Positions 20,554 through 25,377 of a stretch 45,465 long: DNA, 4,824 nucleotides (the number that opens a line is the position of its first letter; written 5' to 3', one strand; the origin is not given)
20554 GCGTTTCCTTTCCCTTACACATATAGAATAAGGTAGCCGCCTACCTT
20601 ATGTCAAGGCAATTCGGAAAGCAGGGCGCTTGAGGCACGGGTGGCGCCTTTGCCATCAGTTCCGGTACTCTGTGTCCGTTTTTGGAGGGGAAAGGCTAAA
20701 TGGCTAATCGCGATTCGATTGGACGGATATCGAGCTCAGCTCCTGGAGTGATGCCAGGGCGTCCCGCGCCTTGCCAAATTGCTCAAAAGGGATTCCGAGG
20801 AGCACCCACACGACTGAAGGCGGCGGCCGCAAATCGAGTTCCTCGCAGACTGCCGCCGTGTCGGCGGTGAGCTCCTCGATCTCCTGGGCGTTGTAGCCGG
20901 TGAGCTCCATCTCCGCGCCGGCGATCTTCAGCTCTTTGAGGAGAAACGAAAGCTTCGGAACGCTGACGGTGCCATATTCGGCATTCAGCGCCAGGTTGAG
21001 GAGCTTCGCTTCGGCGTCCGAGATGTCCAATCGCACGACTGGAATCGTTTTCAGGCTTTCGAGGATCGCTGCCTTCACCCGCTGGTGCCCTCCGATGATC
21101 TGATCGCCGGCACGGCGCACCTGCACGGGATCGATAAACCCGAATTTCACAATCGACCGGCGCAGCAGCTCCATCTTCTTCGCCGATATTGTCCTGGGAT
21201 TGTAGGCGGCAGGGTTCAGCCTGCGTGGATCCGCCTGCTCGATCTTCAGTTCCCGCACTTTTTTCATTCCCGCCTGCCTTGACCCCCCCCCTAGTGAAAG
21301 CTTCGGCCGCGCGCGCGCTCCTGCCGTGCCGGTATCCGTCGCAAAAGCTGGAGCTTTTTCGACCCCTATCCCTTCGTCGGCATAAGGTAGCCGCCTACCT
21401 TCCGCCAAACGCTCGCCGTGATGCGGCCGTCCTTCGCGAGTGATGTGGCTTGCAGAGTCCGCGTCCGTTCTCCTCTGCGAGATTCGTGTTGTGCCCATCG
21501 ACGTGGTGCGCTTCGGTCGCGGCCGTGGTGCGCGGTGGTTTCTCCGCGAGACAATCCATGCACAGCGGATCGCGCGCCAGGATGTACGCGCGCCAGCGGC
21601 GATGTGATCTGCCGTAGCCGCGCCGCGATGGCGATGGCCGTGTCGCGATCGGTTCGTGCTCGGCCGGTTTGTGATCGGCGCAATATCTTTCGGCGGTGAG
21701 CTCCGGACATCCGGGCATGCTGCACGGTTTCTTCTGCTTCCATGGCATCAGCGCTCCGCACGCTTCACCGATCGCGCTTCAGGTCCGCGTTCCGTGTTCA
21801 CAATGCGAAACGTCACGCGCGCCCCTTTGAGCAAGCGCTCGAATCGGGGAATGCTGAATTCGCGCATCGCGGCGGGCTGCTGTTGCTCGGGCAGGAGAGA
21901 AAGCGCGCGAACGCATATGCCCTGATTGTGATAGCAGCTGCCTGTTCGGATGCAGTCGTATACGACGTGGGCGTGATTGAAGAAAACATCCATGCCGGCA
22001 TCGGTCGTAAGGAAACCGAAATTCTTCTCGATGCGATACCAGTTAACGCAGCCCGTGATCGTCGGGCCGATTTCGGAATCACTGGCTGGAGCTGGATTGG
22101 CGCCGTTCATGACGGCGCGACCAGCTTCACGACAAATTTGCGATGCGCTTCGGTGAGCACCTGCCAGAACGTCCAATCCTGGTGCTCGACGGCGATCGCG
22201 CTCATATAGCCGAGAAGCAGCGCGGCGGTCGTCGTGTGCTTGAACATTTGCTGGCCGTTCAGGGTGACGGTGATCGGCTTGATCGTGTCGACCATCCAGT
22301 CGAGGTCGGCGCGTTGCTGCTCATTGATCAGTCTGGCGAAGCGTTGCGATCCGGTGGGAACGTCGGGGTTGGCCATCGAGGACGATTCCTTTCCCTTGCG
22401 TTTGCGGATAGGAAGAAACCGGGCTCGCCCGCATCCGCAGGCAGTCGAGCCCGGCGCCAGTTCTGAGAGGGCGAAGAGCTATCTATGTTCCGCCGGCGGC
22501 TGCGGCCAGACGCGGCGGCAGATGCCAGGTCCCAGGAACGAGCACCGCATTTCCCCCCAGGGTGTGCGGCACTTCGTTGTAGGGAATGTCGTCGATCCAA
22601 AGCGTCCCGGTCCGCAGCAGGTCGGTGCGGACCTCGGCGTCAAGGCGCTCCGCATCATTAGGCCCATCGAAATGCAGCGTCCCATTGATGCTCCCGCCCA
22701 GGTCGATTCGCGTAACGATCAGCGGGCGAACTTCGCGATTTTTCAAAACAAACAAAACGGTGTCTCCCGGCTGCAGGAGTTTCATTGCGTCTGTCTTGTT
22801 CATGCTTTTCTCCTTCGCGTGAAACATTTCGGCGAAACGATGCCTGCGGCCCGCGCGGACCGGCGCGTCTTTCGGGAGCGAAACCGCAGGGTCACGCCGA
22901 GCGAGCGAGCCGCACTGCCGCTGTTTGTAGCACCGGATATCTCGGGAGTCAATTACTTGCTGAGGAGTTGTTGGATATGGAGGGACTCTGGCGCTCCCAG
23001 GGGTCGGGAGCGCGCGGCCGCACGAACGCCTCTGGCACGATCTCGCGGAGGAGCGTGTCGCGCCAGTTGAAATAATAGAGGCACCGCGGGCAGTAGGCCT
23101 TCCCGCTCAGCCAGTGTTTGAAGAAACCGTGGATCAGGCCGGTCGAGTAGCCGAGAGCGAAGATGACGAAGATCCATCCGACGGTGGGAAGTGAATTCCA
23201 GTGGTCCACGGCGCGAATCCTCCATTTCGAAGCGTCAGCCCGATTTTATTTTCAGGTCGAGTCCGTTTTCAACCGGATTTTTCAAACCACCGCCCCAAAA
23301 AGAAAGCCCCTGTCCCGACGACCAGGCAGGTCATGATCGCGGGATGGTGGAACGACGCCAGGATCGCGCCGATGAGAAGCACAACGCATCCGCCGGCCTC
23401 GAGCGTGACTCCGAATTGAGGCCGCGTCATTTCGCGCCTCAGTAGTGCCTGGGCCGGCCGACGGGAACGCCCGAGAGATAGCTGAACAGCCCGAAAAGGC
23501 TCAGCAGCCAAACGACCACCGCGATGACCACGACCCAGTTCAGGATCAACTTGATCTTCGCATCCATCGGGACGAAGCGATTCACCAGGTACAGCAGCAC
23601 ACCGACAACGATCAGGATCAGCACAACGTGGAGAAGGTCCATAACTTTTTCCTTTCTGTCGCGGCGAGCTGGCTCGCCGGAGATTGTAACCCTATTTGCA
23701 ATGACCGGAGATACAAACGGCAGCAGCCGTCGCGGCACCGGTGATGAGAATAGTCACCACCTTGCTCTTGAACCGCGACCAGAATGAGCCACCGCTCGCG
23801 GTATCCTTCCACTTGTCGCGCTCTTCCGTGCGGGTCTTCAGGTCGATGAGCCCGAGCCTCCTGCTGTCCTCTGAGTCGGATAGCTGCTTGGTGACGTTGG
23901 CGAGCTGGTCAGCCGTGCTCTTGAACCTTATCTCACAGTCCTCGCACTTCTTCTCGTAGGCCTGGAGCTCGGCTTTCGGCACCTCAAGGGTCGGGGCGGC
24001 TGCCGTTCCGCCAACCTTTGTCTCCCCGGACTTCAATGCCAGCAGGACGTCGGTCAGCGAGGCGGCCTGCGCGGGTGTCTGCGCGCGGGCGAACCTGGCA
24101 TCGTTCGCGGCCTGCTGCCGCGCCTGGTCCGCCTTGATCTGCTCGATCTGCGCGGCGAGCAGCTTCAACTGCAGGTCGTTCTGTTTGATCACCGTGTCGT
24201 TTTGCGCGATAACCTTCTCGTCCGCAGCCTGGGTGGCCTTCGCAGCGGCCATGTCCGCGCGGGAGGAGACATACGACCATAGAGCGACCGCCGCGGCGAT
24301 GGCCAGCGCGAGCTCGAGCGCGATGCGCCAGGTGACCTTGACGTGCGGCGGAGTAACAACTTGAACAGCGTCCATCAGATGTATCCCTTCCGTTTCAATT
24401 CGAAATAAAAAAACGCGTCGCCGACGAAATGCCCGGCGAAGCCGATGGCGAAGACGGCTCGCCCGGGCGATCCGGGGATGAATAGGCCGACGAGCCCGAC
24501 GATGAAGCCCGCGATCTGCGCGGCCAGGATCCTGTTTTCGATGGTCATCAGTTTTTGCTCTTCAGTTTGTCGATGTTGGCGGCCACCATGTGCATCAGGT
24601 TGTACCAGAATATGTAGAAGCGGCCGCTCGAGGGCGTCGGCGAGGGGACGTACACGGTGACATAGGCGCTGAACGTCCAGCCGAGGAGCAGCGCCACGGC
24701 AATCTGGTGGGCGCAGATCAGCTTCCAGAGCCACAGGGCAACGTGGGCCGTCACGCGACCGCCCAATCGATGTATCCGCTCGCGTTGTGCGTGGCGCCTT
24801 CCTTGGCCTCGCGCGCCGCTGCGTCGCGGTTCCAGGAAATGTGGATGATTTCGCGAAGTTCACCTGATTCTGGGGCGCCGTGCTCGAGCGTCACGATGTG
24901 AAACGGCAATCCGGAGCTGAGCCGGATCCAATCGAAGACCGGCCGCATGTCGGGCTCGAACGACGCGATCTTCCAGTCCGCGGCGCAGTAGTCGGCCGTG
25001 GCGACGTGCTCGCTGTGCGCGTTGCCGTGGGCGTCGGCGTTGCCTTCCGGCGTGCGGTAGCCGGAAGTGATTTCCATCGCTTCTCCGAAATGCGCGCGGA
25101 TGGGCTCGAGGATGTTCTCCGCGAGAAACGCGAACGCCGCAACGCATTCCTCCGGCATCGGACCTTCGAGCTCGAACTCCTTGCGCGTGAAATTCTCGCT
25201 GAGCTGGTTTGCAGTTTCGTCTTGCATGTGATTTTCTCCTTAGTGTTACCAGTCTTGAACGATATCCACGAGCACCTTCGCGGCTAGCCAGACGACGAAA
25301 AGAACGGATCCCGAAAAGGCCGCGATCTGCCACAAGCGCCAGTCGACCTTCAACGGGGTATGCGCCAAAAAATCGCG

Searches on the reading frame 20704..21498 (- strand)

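Call 28: search_protein_families(library=phrogs, proteins=[window:20704-21498:-], max_evalue=0.001)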
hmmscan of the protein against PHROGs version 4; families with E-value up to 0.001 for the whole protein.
window:20704-21498:- (264 aa): 18 families
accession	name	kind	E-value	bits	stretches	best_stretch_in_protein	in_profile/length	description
phrog_498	-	other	2.7e-32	113.1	1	74-216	23-169/633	DNA methyltransferase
phrog_620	-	DNA, RNA and nucleotide metabolism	9.2e-32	111.9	1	82-220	5-144/217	ParB-like partition protein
phrog_723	-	DNA, RNA and nucleotide metabolism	3.6e-22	80.3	1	82-222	9-152/223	ParB-like partition protein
phrog_8071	-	DNA, RNA and nucleotide metabolism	2.8e-20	73.9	1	83-216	4-135/389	ParB-like partition protein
phrog_9353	-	unknown function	4.7e-16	60.4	1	79-216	4-143/245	-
phrog_930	-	DNA, RNA and nucleotide metabolism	8.3e-14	53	1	81-214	2-136/223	ParB-like partition protein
phrog_5475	-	unknown function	4.2e-12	46.6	1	91-161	8-76/458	-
phrog_15396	-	DNA, RNA and nucleotide metabolism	5.9e-12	46.9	1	84-216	2-136/258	ParB-like partition nuclease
phrog_940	-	DNA, RNA and nucleotide metabolism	4.1e-09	37.1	1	83-189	3-111/388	nuclease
phrog_3264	-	DNA, RNA and nucleotide metabolism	1.3e-08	35.8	1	75-172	43-138/337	ParB-like partition protein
phrog_2159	-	DNA, RNA and nucleotide metabolism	1.5e-07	32.1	1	86-145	61-123/365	ParB-like partition protein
phrog_4715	-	DNA, RNA and nucleotide metabolism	1.7e-07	31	1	82-174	143-239/630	ParB-like partition protein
phrog_26387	-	DNA, RNA and nucleotide metabolism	2.5e-06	28.1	1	93-159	17-87/252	ParB-like partition nuclease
phrog_18056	-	DNA, RNA and nucleotide metabolism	3.9e-06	27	1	86-172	3-88/387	ParB-like partition nuclease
phrog_7405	-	unknown function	1.4e-05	25.9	1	83-214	21-156/250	-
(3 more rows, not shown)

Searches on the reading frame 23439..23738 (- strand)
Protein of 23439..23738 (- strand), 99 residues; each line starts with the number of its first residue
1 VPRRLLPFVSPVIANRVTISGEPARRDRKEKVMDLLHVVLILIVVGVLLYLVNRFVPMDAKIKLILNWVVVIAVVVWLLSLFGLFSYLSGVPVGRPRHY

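Call 74: search_protein_families(library=pfam, proteins=[window:23439-23738:-], max_evalue=0.01)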
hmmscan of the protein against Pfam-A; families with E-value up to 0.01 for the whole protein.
window:23439-23738:- (99 aa): 3 families
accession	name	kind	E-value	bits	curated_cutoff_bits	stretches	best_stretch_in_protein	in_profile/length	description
PF01284.28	MARVEL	-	0.0029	18.1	32.8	1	36-90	12-63/135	Membrane-associating domain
PF19053.6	EccD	-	0.0051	16.2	30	1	35-90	283-338/339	EccD-like transmembrane domain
PF03631.20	Virul_fac_BrkB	-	0.0098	16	33.7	0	12-91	140-218/259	Virulence factor BrkB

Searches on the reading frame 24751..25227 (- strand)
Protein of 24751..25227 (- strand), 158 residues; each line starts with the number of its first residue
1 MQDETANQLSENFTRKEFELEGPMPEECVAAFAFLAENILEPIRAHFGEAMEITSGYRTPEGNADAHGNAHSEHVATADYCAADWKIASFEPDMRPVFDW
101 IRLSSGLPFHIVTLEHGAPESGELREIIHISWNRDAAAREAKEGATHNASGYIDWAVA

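Call 58: search_protein_families(library=pfam, proteins=[window:24751-25227:-], max_evalue=0.001)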
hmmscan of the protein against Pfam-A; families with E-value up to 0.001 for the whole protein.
window:24751-25227:- (158 aa): 1 family
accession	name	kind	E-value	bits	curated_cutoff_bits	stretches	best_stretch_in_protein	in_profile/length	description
PF08291.16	Peptidase_M15_3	-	4e-08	33.8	23.2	1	12-87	2-76/108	Peptidase M15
